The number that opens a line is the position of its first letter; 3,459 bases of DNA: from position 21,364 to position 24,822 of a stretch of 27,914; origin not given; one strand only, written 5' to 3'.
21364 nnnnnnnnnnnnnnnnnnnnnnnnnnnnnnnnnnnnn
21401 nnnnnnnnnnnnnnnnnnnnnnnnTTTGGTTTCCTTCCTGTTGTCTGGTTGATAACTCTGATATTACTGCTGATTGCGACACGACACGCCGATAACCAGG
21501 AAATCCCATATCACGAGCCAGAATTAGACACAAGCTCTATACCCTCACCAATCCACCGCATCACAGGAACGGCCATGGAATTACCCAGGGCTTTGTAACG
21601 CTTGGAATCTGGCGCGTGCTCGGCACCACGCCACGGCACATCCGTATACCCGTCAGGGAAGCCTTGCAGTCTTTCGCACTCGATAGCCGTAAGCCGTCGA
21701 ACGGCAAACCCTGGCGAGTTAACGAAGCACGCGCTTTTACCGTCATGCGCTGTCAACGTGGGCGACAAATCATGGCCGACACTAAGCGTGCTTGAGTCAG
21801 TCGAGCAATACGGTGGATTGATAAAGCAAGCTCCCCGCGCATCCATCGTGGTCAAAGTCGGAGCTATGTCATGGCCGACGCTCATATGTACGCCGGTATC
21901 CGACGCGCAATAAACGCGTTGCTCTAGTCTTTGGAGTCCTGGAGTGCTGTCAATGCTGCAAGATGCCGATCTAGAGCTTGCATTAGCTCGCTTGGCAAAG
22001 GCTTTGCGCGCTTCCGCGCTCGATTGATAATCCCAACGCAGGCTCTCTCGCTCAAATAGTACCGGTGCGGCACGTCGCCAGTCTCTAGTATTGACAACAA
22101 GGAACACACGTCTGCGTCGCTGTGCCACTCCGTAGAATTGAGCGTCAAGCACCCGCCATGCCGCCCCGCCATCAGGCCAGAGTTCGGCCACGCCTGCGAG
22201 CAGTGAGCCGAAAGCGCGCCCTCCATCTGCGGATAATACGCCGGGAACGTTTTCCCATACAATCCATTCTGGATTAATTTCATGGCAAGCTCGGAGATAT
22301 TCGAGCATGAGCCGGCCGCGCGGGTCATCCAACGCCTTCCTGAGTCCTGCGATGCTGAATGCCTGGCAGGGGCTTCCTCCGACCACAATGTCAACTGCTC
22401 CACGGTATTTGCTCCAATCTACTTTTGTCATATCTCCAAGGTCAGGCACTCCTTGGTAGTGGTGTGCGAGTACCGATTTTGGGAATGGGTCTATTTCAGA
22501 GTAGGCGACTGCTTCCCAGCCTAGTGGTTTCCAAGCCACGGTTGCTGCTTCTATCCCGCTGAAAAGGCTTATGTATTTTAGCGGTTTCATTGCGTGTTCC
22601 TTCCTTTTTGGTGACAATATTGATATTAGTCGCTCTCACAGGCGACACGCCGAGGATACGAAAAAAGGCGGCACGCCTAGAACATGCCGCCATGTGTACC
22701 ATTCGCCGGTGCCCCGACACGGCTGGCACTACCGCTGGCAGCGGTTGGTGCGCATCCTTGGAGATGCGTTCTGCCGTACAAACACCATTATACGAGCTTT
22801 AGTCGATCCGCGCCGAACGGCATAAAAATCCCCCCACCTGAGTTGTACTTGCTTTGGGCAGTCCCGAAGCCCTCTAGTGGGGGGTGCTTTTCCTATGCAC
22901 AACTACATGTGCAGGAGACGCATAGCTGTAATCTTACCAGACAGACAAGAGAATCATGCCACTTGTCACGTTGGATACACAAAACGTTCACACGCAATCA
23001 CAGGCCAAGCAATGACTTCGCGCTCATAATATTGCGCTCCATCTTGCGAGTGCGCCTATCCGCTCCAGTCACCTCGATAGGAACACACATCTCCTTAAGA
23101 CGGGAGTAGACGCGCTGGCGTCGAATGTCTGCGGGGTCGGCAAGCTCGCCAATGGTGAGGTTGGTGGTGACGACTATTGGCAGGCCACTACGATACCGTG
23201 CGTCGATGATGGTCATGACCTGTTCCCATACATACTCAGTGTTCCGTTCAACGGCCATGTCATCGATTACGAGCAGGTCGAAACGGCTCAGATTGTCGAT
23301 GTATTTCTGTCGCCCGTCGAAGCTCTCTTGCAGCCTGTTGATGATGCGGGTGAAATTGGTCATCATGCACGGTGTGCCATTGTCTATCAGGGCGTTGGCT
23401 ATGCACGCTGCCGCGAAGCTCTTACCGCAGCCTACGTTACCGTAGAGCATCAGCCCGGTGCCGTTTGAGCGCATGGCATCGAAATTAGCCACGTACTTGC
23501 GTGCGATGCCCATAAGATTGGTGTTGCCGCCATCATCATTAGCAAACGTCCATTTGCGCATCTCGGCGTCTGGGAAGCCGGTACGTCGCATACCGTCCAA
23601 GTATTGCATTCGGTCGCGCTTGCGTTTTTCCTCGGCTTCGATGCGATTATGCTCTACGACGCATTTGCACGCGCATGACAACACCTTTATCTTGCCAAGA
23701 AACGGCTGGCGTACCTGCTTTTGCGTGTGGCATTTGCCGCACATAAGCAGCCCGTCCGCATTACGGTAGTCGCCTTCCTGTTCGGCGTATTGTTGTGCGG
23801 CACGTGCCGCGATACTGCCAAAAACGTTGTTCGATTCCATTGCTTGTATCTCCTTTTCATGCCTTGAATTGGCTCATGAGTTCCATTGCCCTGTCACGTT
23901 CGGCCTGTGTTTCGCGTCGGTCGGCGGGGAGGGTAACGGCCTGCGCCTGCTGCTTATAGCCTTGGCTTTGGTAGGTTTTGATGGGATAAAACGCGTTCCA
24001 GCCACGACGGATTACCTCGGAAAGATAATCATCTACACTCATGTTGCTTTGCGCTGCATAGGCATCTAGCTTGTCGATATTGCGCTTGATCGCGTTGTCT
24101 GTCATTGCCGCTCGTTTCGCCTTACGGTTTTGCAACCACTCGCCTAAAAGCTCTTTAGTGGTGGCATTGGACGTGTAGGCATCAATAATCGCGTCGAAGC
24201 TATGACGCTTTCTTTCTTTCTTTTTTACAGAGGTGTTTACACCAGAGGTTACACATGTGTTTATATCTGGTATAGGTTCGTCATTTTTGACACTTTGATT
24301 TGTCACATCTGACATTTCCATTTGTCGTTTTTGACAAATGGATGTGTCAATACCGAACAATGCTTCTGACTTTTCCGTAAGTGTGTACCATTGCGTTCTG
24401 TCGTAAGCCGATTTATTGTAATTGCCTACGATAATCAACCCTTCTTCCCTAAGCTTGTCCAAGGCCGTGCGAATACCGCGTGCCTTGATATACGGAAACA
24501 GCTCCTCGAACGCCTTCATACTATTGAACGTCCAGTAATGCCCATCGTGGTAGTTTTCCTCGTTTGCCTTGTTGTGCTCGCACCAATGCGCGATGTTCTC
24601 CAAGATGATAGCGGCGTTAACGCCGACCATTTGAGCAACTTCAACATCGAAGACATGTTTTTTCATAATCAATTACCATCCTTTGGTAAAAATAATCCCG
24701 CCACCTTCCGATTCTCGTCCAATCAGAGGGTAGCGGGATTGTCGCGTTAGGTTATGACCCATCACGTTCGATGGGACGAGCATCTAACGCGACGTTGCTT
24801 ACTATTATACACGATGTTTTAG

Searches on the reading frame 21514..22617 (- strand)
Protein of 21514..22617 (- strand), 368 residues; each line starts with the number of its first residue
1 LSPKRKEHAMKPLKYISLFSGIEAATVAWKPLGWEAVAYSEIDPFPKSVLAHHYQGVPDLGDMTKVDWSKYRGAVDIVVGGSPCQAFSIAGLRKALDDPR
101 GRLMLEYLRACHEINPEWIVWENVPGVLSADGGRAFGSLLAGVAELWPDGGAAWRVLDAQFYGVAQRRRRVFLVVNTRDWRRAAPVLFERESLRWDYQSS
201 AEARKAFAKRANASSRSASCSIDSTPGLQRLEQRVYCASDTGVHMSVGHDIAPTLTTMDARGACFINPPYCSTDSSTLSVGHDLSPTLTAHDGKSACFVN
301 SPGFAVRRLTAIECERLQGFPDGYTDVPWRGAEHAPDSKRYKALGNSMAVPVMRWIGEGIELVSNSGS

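Call 11: search_protein_families(library=pfam, proteins=[window:21514-22617:-], max_evalue=0.1)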
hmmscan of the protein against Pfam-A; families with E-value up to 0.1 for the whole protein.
window:21514-22617:- (368 aa): 1 family
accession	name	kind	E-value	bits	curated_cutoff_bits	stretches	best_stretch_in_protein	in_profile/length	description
PF00145.23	DNA_methylase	-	2.4e-47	162.4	22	1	14-360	2-322/324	C-5 cytosine-specific DNA methylase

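Call 12: search_protein_families(library=phrogs, proteins=[window:21514-22617:-], max_evalue=0.1)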
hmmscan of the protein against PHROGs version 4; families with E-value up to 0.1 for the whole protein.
window:21514-22617:- (368 aa): 17 families
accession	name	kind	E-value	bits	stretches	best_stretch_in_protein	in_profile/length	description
phrog_116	-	other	6.7e-90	303.5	1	4-361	199-490/779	DNA methyltransferase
phrog_363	-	other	2.2e-51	175.9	1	6-361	47-313/327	DNA methyltransferase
phrog_864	-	DNA, RNA and nucleotide metabolism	5.4e-48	165.2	2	25-216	653-862/1064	DNA primase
phrog_16528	-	other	1.8e-23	84.3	1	283-362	145-219/236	DNA methyltransferase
phrog_26324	-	other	4.3e-23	83.4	1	279-360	121-203/210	DNA methyltransferase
phrog_16427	-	other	7.6e-20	72.6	1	276-361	89-169/235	DNA methyltransferase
phrog_13621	-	unknown function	2.6e-17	63.9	1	256-361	7-109/121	-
phrog_23296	-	other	1.6e-12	48.1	1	332-364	26-58/68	DNA methyltransferase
phrog_17284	-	unknown function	9.1e-12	45.8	1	298-360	151-210/245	-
phrog_5999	-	other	6.7e-09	36.8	1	14-98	4-92/109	DNA methyltransferase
phrog_29583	-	other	1.5e-08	34.9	1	57-131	61-135/468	DNA methyltransferase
phrog_38038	-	unknown function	3.9e-08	33.5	1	246-324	244-322/430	-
phrog_31585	-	unknown function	6.8e-06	26.7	1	305-360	11-61/69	-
phrog_8411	-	unknown function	4.3e-05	24.4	1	270-345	132-204/206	-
phrog_757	-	other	5.2e-05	23.4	1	6-130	8-134/247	DNA methyltransferase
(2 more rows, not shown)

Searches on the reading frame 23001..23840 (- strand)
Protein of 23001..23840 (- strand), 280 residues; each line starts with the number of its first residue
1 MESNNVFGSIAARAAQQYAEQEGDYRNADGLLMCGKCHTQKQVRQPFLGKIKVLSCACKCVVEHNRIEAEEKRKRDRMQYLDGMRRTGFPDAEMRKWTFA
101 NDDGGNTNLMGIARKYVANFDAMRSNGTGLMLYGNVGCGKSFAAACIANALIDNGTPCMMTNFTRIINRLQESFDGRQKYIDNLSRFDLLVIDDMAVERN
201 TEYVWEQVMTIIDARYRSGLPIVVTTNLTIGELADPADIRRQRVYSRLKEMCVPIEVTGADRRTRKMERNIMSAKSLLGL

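Call 48: search_protein_families(library=pfam, proteins=[window:23001-23840:-], max_evalue=0.1)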
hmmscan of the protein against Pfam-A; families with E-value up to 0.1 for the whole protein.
window:23001-23840:- (280 aa): 13 families
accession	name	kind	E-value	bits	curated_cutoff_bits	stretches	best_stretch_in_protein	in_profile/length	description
PF01695.23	IstB_IS21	-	5.8e-10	39.5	24.1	1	128-234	93-200/238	IstB-like ATP binding protein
PF00004.35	AAA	-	1.7e-05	25.7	21.2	1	130-244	1-123/131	ATPase family associated with various cellular activities (AAA)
PF00308.24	Bac_DnaA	-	2.2e-05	25.2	23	1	96-233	4-144/162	Bacterial DnaA ATPAse domain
PF00910.28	RNA_helicase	-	0.0028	18.6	21.5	1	131-212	2-75/105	RNA helicase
PF24883.2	NPHP3_N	-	0.0028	18.3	24.8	1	125-164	20-59/164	Nephrocystin 3, N-terminal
PF03969.22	AFG1_ATPase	-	0.0028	17.1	27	1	124-272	58-213/361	AFG1-like ATPase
PF20720.3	nSTAND3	-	0.0047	17.1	27.2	1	130-235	20-119/155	Novel STAND NTPase 3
PF13191.12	AAA_16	-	0.013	16.5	32.6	1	122-166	18-63/167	AAA ATPase domain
PF13245.12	AAA_19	-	0.026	15.1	25.1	1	128-213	12-97/134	AAA domain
PF07728.20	AAA_5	-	0.034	14.6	22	1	130-165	2-38/139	AAA domain (dynein-related subfamily)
PF21934.1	Yop-YscD_ppl_3rd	-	0.042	14.1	24.3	0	202-226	39-63/64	YscD/CdsD-like Bon-like domain 3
PF12775.13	AAA_7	-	0.052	13.5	25.8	1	120-167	26-73/181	P-loop containing dynein motor region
PF00158.32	Sigma54_activat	-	0.066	13.3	20.2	0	117-173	12-68/168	Sigma-54 interaction domain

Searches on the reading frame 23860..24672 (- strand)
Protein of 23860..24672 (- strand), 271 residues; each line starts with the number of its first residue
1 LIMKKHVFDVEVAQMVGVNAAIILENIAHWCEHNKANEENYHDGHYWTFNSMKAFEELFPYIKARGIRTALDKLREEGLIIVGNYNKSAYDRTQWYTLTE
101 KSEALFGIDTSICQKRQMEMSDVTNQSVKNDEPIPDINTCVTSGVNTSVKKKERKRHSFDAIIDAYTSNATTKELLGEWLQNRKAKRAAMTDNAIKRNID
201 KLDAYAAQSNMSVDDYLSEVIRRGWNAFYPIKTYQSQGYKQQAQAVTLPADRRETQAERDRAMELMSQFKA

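Call 48: search_protein_families(library=pfam, proteins=[window:23860-24672:-], max_evalue=0.1)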
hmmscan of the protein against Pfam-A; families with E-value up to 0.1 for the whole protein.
window:23860-24672:- (271 aa): 2 families
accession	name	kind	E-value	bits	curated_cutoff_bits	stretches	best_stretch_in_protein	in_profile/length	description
PF24426.1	HTH_NDX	-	0.024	15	27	1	171-190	40-59/65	NDX Homeobox-like domain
PF16805.11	Trans_coact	-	0.025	14.9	25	1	2-41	2-41/73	Phage late-transcription coactivator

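Call 79: search_protein_families(library=phrogs, proteins=[window:23860-24672:-], max_evalue=0.01)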
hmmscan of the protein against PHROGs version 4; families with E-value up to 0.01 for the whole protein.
window:23860-24672:- (271 aa): 7 families
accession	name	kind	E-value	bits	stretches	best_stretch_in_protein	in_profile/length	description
phrog_11233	-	DNA, RNA and nucleotide metabolism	6.2e-40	138.4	1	3-206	1-187/297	replication initiation protein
phrog_678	-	DNA, RNA and nucleotide metabolism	4.3e-26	93.3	1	25-247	80-298/346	replication initiation O-like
phrog_6493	-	DNA, RNA and nucleotide metabolism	8.2e-22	78.8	1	11-153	17-154/261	DnaD-like helicase loader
phrog_428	-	DNA, RNA and nucleotide metabolism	5.4e-11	43.3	1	8-202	99-280/455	replication initiation protein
phrog_20659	-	unknown function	8.9e-09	36.3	1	7-157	6-147/264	-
phrog_6451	-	DNA, RNA and nucleotide metabolism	1.3e-07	32.7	1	124-242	144-247/272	primosomal protein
phrog_270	-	DNA, RNA and nucleotide metabolism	1.5e-07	32.1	1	40-245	58-266/383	replication initiation protein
